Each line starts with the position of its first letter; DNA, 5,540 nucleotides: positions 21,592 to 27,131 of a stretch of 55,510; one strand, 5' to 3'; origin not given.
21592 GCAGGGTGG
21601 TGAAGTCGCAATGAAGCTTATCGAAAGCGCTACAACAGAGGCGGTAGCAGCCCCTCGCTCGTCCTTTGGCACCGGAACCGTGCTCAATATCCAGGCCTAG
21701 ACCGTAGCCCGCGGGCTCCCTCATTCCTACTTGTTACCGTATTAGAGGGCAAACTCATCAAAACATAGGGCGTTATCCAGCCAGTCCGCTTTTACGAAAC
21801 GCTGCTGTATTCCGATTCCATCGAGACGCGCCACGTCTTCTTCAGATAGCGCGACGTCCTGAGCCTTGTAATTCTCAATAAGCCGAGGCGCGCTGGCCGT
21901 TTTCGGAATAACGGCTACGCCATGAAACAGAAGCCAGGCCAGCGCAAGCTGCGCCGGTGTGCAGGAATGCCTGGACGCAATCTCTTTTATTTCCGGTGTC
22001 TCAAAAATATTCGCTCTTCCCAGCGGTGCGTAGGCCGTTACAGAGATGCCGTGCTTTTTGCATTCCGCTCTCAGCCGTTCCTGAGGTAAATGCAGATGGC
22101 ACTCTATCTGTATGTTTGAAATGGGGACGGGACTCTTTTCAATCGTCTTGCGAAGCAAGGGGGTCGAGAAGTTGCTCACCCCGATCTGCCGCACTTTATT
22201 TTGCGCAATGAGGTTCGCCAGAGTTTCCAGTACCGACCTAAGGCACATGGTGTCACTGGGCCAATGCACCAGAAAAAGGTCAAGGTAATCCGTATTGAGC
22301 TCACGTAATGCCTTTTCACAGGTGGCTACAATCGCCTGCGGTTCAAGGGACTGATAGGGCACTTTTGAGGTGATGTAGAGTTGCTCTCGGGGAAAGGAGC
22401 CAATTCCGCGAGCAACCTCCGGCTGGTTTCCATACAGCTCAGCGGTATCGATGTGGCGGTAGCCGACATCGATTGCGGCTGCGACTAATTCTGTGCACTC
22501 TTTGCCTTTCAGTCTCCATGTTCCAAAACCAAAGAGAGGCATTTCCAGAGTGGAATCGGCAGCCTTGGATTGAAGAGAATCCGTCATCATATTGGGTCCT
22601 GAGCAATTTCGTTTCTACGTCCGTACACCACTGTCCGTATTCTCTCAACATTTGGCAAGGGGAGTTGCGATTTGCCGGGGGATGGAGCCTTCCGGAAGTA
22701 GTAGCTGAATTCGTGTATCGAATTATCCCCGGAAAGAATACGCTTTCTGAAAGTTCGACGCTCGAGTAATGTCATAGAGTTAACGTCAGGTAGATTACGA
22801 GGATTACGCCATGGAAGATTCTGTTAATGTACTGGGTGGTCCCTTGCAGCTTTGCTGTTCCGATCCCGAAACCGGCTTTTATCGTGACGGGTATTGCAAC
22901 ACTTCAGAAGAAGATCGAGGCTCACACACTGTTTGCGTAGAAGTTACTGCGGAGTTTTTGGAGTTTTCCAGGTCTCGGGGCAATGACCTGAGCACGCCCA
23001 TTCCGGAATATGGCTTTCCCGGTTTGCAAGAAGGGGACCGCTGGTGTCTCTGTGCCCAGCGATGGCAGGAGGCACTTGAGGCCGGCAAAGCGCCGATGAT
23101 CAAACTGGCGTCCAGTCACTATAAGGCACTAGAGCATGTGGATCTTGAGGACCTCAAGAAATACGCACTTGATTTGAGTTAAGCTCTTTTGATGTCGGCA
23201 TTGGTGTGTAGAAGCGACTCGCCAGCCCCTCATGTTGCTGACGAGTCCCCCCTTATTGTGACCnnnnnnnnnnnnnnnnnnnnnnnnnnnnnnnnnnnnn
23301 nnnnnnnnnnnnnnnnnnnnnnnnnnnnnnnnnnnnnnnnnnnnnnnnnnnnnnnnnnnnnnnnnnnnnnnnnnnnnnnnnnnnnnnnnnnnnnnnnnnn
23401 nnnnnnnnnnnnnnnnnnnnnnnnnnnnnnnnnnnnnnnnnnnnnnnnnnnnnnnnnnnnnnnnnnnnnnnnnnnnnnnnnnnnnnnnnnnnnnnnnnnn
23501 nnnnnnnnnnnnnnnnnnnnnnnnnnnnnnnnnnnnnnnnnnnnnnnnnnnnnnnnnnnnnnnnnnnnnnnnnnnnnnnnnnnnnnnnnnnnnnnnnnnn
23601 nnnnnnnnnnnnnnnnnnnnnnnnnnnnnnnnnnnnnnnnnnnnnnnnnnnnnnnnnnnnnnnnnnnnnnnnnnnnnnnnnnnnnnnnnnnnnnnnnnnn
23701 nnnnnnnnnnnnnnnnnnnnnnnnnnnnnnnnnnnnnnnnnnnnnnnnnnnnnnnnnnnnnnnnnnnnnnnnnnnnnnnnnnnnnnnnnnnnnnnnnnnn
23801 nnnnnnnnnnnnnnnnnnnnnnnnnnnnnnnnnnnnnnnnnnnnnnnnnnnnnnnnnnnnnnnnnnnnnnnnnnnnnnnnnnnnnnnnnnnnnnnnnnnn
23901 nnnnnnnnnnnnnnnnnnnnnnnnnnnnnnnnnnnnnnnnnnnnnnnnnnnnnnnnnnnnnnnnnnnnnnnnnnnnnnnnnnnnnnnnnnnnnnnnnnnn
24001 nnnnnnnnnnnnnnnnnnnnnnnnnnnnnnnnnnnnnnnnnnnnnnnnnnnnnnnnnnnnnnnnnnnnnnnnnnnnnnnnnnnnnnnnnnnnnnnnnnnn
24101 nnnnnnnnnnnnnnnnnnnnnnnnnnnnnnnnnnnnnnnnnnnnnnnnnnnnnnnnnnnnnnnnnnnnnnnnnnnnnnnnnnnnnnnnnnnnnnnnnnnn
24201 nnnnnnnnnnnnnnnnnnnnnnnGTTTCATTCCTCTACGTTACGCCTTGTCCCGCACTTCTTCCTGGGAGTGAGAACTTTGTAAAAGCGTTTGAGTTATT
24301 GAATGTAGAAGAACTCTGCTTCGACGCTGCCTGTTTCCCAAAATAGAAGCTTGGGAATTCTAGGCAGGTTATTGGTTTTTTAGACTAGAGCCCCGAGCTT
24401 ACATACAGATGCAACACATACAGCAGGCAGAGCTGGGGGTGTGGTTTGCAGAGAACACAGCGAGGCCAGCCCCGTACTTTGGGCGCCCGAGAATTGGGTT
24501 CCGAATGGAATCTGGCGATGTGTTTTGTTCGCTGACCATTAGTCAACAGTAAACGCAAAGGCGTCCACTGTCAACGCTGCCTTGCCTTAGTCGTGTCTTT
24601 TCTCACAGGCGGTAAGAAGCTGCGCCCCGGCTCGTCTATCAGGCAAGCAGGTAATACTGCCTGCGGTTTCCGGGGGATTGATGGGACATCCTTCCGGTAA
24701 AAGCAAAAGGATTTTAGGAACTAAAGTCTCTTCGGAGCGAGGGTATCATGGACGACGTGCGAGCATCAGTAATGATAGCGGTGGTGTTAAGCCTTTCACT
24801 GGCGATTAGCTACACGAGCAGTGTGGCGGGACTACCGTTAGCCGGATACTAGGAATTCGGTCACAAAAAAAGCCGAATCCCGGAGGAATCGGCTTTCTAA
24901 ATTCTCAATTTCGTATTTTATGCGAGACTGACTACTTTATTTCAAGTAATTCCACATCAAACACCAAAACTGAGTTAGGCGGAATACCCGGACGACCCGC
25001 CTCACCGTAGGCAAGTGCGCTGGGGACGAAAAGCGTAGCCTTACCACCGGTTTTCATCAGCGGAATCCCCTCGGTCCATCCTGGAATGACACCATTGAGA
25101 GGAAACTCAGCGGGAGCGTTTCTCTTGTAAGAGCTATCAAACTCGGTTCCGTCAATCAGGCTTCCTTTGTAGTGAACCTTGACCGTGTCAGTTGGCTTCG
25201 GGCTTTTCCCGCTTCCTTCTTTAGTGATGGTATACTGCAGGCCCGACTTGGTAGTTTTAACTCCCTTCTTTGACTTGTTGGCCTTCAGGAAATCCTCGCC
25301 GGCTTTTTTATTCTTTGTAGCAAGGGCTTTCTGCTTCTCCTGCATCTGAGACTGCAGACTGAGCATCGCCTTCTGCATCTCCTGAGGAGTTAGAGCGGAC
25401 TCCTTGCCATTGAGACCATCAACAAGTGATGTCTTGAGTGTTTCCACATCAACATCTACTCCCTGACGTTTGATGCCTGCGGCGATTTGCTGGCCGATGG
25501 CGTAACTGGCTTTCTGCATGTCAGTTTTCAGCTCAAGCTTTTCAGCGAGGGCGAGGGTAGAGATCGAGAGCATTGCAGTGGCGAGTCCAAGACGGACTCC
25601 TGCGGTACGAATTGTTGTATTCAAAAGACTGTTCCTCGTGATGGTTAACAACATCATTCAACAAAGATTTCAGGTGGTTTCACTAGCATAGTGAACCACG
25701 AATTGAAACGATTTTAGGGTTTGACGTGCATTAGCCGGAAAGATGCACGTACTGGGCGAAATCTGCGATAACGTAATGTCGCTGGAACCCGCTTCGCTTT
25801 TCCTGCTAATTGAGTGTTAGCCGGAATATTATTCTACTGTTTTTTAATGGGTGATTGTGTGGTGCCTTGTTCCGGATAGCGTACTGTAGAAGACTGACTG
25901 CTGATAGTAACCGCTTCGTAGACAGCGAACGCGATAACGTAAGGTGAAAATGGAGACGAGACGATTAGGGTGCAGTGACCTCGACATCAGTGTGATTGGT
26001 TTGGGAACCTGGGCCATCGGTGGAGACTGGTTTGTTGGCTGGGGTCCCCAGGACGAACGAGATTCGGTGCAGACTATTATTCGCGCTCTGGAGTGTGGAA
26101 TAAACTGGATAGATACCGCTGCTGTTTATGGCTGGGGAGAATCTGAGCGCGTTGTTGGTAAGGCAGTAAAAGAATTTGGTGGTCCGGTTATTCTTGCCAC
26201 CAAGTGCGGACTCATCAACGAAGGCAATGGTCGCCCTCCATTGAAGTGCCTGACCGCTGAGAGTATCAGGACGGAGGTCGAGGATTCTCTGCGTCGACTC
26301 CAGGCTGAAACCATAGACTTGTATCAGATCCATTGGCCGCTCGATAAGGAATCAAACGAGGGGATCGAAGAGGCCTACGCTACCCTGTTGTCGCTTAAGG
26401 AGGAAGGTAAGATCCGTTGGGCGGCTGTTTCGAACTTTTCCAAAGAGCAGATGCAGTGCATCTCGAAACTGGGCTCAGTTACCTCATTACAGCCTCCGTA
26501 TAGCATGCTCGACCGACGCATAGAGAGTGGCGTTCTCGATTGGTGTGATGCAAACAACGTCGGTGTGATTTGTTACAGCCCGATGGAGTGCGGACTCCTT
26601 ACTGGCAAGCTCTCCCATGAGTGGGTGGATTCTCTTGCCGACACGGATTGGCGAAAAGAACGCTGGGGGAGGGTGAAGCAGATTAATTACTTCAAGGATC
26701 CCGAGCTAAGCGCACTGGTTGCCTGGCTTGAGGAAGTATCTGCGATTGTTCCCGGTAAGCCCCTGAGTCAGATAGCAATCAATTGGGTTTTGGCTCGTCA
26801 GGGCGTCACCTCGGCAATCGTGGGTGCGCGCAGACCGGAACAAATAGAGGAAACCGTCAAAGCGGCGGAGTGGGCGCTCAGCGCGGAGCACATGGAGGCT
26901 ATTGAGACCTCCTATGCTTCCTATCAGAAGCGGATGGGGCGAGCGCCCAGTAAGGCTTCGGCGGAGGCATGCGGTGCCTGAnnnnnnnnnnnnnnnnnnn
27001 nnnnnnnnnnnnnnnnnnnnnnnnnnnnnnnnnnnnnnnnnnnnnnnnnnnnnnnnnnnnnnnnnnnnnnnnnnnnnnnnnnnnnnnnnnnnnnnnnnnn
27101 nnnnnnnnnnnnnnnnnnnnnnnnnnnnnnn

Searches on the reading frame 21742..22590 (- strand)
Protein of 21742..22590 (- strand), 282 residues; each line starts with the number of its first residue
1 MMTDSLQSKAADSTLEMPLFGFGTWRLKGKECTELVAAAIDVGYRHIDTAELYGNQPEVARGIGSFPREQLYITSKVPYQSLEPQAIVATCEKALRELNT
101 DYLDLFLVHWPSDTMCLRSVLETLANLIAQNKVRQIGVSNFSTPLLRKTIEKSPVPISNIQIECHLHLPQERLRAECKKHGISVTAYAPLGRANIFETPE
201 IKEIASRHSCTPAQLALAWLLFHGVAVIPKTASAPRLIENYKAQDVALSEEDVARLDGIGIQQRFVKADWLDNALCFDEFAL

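Call 22: search_protein_families(library=pfam, proteins=[window:21742-22590:-], max_evalue=0.001)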
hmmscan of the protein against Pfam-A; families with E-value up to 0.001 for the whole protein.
window:21742-22590:- (282 aa): 1 family
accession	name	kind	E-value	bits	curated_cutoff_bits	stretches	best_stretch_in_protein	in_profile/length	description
PF00248.27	Aldo_ket_red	-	1.4e-47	162.6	24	1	21-259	3-289/291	Aldo/keto reductase family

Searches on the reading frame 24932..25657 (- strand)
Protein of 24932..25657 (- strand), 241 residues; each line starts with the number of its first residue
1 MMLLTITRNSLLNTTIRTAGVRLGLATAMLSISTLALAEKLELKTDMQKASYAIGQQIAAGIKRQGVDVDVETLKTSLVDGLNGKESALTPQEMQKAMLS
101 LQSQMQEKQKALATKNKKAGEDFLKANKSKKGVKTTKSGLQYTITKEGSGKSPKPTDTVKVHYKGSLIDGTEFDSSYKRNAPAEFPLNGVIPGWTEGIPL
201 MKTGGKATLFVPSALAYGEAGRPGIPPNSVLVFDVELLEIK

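Call 22: search_protein_families(library=pfam, proteins=[window:24932-25657:-], max_evalue=0.001)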
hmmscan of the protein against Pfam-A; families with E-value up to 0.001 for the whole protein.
window:24932-25657:- (241 aa): 2 families
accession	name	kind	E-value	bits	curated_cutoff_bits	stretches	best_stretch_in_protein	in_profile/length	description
PF00254.34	FKBP_C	-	1.6e-31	108.9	21.1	1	151-238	3-94/94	FKBP-type peptidyl-prolyl cis-trans isomerase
PF01346.23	FKBP_N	-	1e-27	97.3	22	1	48-144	2-97/97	Domain amino terminal to FKBP-type peptidyl-prolyl isomerase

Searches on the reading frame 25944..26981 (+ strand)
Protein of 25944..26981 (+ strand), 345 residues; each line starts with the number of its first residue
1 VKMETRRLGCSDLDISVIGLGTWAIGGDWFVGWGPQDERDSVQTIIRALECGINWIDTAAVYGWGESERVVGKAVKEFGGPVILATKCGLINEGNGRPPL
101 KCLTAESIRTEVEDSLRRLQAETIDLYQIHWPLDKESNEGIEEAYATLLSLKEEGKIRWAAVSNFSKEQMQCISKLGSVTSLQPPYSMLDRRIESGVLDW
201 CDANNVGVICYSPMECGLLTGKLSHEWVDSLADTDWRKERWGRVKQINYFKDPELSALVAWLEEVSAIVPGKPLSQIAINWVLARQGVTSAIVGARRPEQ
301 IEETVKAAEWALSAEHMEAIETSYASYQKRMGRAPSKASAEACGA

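Call 10: search_protein_families(library=pfam, proteins=[window:25944-26981:+], max_evalue=0.01)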
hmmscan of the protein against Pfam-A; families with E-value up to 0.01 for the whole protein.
window:25944-26981:+ (345 aa): 2 families
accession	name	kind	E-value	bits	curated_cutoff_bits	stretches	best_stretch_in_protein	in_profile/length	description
PF00248.27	Aldo_ket_red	-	1.2e-65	222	24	1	18-322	2-288/291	Aldo/keto reductase family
PF01784.24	DUF34_NIF3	-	0.004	17.2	23.4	1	106-188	75-129/256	Duf34/NIF3 (NGG1p interacting factor 3)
